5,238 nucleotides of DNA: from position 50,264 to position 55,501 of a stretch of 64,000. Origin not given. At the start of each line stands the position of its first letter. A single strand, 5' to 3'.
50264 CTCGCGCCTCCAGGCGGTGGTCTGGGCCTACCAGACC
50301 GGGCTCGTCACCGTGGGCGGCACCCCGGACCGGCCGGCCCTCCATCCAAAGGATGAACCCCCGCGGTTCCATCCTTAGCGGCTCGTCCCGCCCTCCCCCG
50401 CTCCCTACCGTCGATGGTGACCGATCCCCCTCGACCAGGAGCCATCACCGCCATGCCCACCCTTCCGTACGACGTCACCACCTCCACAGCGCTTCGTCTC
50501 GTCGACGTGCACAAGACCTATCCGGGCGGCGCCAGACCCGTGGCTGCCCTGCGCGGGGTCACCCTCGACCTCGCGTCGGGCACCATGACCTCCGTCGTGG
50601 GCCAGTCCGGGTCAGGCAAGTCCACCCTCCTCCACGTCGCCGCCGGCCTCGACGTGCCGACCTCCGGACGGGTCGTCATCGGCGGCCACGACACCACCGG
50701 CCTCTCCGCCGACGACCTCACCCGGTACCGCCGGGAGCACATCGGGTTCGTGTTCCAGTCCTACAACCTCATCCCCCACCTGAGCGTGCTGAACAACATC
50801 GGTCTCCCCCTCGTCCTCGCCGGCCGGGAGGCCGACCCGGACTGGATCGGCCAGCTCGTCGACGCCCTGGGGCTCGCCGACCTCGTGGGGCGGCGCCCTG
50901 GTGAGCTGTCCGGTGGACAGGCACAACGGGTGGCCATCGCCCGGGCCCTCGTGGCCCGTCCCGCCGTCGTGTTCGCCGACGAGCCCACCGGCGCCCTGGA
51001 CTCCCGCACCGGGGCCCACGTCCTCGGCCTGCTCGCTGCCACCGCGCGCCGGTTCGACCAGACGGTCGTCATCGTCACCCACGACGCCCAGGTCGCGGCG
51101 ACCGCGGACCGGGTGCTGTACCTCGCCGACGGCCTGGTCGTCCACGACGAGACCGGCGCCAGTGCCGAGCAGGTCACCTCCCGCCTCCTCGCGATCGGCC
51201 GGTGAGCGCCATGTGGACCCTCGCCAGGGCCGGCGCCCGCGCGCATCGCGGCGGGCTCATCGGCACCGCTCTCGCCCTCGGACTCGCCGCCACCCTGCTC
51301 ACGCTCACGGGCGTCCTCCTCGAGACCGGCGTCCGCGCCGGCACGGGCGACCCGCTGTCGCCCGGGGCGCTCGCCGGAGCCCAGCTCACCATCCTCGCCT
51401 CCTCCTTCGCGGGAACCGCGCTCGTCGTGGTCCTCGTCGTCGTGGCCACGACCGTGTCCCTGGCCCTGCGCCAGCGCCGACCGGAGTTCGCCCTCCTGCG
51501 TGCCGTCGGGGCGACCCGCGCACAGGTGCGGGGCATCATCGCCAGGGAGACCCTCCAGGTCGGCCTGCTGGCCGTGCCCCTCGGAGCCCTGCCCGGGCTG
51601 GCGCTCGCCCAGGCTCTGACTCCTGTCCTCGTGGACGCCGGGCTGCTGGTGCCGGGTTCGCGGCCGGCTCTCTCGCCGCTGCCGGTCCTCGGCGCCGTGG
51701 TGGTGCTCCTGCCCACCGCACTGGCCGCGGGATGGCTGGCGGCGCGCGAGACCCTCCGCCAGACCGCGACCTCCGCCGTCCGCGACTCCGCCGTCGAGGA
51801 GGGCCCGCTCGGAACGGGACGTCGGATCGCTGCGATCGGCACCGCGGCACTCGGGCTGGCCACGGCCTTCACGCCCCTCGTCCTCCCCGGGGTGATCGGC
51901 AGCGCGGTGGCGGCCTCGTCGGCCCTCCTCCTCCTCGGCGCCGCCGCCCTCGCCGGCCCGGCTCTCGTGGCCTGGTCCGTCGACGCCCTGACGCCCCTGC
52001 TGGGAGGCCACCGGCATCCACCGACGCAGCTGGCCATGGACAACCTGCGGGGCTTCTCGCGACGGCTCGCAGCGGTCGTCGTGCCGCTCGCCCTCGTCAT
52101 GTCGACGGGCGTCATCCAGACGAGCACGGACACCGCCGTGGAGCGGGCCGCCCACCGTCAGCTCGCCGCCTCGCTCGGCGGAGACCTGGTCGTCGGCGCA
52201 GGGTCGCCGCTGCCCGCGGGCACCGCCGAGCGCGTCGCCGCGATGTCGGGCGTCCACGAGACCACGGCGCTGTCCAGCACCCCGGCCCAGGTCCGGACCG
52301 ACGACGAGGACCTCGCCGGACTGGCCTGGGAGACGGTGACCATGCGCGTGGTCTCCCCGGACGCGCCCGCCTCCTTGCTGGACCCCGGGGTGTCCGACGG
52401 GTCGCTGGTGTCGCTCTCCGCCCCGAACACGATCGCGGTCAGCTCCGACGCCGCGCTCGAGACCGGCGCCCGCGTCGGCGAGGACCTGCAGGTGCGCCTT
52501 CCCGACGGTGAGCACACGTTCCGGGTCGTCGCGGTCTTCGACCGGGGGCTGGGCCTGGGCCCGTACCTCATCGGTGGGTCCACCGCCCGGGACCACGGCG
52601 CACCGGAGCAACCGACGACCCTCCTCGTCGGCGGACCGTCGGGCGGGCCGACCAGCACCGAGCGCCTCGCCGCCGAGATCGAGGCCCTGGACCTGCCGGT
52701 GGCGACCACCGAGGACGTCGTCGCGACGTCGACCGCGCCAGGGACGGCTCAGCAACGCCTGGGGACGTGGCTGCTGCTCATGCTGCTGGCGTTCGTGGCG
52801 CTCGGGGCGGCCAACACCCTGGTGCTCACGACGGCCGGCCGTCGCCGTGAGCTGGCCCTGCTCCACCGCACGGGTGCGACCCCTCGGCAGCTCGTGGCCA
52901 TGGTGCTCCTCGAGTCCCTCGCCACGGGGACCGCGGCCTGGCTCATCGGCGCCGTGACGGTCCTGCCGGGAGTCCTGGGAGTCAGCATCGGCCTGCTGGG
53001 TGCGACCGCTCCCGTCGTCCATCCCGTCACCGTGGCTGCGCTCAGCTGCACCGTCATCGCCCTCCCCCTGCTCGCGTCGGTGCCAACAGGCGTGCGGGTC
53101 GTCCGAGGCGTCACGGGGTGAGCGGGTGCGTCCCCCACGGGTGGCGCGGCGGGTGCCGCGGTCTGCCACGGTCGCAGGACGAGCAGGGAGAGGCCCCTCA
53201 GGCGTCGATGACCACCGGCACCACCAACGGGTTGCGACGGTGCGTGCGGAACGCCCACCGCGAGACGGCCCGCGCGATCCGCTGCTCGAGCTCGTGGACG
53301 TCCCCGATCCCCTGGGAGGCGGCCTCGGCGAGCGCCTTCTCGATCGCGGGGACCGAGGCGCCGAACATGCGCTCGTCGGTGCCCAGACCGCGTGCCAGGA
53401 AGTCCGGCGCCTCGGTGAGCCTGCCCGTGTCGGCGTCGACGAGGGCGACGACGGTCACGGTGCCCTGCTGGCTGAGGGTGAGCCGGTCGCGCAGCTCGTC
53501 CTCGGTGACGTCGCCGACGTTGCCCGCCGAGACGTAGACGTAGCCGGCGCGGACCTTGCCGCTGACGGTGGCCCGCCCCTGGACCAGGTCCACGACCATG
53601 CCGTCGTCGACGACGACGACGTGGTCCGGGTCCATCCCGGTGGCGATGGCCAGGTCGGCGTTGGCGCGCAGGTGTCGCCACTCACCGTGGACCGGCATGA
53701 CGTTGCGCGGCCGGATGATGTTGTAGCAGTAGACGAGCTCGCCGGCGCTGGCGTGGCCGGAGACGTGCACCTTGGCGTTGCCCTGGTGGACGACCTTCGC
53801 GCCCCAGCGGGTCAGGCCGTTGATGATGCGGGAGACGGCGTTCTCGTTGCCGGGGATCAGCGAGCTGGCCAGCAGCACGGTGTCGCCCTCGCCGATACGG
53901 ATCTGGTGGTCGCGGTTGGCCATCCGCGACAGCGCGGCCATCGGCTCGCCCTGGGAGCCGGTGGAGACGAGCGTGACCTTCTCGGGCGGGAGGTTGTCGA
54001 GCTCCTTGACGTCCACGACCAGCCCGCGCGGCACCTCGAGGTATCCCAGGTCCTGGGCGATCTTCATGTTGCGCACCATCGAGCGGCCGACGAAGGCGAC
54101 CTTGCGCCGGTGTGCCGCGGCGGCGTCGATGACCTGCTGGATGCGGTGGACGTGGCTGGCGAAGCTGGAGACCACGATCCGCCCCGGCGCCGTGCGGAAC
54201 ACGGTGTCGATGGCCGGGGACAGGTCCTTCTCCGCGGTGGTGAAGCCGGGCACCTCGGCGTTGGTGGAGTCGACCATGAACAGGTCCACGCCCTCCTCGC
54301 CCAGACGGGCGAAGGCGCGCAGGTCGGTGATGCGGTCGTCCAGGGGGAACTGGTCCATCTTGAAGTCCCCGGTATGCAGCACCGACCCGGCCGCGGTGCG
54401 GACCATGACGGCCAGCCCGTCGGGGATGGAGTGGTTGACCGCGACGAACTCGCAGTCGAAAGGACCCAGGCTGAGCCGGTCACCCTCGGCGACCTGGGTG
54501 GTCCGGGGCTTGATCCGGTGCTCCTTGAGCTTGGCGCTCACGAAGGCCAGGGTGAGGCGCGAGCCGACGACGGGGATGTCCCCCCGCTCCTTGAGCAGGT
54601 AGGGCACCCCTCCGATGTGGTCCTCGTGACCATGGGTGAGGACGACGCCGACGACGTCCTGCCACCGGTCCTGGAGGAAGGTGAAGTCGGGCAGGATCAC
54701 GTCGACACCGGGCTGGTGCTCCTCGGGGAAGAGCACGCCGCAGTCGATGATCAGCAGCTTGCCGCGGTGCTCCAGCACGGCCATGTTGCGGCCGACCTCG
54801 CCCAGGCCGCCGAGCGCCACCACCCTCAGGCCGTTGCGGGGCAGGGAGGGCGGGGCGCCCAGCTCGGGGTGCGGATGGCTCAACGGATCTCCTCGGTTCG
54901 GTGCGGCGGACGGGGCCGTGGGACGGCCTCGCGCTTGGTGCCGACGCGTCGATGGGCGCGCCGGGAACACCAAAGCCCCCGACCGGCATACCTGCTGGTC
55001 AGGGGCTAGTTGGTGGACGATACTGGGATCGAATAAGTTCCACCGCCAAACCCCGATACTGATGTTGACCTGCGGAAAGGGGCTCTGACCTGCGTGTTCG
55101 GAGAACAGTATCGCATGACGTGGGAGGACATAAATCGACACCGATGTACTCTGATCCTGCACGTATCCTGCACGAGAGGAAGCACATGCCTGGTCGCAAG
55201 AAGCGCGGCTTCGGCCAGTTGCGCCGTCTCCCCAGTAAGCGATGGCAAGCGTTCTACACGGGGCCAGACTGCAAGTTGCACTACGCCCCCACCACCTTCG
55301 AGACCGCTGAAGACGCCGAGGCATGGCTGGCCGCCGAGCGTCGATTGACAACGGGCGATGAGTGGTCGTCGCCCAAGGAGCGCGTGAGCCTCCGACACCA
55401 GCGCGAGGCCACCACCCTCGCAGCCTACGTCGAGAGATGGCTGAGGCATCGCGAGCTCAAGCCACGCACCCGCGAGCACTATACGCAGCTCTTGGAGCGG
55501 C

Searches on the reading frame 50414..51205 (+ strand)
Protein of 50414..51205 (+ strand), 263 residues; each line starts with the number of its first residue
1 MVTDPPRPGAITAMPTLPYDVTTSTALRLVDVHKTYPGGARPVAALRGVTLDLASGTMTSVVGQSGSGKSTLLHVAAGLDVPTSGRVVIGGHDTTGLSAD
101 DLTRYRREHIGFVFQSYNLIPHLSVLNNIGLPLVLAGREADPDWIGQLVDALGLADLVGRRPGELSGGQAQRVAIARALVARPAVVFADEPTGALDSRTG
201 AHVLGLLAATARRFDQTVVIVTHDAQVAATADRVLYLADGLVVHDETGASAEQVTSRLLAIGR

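Call 8: search_protein_families(library=pfam, proteins=[window:50414-51205:+], max_evalue=0.001)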
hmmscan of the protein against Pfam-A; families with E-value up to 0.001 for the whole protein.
window:50414-51205:+ (263 aa): 3 families
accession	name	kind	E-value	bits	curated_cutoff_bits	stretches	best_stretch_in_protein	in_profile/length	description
PF00005.33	ABC_tran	-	9.4e-32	110.9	25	1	46-192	1-136/137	ABC transporter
PF13555.12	AAA_29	-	0.00017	21.7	27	1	49-73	15-39/61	P-loop containing region of AAA domain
PF02463.25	SMC_N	-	0.00029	20.8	40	0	164-235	136-209/220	RecF/RecN/SMC N terminal domain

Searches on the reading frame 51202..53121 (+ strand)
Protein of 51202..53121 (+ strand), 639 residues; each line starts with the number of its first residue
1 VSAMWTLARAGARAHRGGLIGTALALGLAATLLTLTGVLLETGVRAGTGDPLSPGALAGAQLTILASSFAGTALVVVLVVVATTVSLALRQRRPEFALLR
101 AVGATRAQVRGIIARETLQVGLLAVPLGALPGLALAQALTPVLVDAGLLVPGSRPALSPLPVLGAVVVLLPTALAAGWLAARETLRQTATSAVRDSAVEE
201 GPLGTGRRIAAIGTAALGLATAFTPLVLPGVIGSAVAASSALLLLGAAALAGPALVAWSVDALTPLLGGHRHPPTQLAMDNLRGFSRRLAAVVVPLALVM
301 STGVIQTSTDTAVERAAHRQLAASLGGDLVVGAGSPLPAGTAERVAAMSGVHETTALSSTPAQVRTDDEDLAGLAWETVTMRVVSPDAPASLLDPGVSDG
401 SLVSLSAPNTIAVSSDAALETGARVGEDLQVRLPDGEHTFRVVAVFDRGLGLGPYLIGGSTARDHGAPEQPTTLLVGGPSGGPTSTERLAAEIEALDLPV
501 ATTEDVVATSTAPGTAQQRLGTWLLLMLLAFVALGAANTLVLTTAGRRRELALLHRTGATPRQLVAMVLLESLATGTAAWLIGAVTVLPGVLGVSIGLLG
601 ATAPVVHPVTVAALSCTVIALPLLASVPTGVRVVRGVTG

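Call 8: search_protein_families(library=pfam, proteins=[window:51202-53121:+], max_evalue=0.001)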
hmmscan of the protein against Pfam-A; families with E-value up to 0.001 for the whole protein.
window:51202-53121:+ (639 aa): 1 family
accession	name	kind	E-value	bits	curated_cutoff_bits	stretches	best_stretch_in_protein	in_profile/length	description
PF02687.27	FtsX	-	4.9e-20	72.2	25.5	2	68-187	2-118/120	FtsX-like permease C-terminal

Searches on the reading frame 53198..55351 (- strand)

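Call 8: search_protein_families(library=pfam, proteins=[window:53198-55351:-], max_evalue=0.001)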
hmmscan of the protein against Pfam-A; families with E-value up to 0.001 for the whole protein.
window:53198-55351:- (717 aa): 5 families
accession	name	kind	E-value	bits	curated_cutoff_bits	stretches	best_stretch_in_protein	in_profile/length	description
PF22505.1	RNase_J_b_CASP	-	3.1e-49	166.4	27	1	390-513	2-126/126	Ribonuclease J, beta-CASP domain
PF17770.6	RNase_J_C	-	2.1e-17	64.4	23.8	1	620-716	2-101/102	Ribonuclease J C-terminal domain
PF00753.33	Lactamase_B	-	1e-11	45.6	22.7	1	184-330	2-150/196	Metallo-beta-lactamase superfamily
PF12706.13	Lactamase_B_2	-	6.1e-11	42.7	27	1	227-362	25-164/200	Beta-lactamase superfamily domain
PF07521.17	RMMBL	-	1.8e-10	41.1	21.6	1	525-572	8-57/63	Zn-dependent metallo-hydrolase RNA specificity domain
